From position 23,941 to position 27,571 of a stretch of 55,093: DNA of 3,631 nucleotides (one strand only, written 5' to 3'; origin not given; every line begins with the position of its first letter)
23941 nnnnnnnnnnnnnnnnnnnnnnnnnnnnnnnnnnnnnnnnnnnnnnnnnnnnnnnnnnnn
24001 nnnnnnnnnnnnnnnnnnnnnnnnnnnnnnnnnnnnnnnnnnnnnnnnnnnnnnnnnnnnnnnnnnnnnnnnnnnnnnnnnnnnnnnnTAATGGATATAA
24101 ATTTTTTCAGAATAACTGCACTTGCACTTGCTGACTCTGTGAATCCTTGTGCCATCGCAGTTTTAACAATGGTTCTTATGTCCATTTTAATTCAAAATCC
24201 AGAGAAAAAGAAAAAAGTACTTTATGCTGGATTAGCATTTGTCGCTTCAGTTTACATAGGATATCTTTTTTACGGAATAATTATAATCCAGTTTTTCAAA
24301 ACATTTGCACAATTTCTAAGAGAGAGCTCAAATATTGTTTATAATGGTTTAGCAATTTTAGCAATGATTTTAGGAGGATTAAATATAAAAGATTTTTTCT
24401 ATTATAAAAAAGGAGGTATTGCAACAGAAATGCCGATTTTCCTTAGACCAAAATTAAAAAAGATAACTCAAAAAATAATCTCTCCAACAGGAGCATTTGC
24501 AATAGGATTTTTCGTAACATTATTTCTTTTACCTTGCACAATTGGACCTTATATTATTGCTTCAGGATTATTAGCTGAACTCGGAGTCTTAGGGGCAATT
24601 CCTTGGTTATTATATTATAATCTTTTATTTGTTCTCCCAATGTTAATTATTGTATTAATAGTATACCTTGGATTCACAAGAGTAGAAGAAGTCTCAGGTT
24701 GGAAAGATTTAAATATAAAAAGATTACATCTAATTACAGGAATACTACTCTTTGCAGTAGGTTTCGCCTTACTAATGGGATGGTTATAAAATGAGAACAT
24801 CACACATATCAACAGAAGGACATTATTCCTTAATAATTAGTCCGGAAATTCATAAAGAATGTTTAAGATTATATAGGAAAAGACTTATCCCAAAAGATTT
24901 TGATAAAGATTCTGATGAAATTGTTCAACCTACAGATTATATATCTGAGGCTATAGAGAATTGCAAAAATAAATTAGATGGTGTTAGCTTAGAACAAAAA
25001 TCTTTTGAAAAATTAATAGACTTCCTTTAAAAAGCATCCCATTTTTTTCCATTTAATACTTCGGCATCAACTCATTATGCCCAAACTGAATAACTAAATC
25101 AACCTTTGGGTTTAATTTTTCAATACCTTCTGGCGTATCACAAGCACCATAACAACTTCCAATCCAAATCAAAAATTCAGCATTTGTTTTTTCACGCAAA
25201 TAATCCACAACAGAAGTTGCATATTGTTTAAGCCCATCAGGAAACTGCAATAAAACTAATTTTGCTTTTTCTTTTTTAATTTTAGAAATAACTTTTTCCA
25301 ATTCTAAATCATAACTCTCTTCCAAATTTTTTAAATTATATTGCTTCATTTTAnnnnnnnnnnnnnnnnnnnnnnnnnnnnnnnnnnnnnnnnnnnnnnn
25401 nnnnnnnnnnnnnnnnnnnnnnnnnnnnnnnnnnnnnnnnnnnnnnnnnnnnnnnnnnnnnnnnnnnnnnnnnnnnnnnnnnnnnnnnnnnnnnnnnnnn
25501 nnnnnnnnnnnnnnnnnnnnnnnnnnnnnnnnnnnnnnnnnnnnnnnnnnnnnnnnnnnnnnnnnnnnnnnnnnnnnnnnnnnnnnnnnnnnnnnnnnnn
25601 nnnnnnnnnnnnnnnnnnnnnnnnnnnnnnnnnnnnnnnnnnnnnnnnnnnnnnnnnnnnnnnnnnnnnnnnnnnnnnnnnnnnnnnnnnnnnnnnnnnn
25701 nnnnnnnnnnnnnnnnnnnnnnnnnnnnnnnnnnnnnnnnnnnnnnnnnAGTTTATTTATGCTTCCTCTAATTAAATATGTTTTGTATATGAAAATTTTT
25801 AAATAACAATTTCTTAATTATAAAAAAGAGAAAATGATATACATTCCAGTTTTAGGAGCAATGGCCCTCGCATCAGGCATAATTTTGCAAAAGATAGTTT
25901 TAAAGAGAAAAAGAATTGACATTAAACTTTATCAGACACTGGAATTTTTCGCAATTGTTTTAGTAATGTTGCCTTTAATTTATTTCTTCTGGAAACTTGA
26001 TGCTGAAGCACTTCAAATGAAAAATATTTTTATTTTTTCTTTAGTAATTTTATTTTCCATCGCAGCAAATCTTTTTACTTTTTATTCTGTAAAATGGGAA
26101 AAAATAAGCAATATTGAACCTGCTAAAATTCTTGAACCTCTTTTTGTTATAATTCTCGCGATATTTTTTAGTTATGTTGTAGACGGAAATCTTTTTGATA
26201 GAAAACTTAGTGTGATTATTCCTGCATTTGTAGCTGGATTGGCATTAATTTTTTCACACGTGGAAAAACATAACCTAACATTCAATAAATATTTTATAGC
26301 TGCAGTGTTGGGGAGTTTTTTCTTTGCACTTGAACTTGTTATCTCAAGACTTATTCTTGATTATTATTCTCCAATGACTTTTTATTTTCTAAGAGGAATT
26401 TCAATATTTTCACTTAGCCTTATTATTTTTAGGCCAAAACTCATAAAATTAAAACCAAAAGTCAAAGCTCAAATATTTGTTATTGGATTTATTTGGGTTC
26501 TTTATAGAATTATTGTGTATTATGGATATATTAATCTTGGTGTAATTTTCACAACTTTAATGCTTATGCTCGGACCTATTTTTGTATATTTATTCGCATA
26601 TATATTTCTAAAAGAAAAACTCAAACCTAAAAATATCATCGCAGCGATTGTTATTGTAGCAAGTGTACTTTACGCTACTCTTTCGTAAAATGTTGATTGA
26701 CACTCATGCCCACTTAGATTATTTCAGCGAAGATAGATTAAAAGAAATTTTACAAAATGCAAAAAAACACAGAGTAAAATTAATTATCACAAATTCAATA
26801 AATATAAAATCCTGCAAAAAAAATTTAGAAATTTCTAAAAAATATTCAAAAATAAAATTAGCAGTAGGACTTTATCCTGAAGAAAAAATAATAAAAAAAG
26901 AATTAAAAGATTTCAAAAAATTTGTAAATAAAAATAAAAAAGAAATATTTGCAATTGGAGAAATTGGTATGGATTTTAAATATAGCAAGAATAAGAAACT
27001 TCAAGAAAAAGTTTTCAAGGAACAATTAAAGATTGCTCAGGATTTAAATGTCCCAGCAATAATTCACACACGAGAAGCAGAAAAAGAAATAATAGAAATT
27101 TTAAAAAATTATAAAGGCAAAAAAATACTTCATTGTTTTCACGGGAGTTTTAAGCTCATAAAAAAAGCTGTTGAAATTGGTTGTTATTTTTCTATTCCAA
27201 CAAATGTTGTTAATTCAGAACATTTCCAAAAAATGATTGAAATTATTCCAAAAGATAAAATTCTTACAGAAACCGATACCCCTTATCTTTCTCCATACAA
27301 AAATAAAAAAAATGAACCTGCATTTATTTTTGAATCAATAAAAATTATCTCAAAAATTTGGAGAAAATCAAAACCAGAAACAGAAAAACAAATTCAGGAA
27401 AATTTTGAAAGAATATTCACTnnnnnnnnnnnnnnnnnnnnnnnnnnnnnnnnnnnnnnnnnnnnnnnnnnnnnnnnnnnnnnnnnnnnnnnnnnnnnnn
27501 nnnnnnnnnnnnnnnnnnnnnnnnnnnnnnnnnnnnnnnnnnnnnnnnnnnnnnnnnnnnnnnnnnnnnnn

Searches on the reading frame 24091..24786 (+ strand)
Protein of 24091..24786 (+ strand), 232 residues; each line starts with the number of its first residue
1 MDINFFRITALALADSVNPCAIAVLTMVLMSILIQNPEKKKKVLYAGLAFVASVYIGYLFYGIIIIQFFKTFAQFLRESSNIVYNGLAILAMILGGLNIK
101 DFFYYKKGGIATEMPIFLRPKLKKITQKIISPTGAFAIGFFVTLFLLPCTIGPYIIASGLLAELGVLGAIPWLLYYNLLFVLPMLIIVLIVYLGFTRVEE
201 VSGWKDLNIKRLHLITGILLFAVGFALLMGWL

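Call 83: search_protein_families(library=pfam, proteins=[window:24091-24786:+], max_evalue=0.00001)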
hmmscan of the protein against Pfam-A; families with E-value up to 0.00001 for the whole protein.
window:24091-24786:+ (232 aa): 1 family
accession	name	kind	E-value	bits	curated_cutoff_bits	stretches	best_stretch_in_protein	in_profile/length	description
PF11139.14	SfLAP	-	5.5e-08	33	35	1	8-228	1-208/213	Sap, sulfolipid-1-addressing protein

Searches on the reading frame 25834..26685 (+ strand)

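Call 83: search_protein_families(library=pfam, proteins=[window:25834-26685:+], max_evalue=0.00001)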
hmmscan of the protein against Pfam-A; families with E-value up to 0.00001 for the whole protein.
window:25834-26685:+ (284 aa): 1 family
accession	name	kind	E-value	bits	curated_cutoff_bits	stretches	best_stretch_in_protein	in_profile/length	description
PF00892.27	EamA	-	9.7e-16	58.7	28.2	1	154-280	4-132/135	EamA-like transporter family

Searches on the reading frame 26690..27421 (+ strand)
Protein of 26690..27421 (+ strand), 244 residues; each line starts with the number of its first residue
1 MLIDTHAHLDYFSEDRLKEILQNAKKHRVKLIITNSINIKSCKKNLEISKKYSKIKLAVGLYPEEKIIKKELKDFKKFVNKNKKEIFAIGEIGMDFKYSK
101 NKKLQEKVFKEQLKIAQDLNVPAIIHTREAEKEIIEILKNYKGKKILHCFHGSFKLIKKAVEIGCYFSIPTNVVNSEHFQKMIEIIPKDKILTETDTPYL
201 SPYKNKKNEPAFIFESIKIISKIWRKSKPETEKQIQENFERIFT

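Call 84: search_protein_families(library=pfam, proteins=[window:26690-27421:+], max_evalue=0.00001)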
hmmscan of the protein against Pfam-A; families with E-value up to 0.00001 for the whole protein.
window:26690-27421:+ (244 aa): 1 family
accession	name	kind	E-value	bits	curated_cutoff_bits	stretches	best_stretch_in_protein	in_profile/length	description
PF01026.27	TatD_DNase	-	3e-66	223.9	27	1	3-243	1-252/253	TatD related DNase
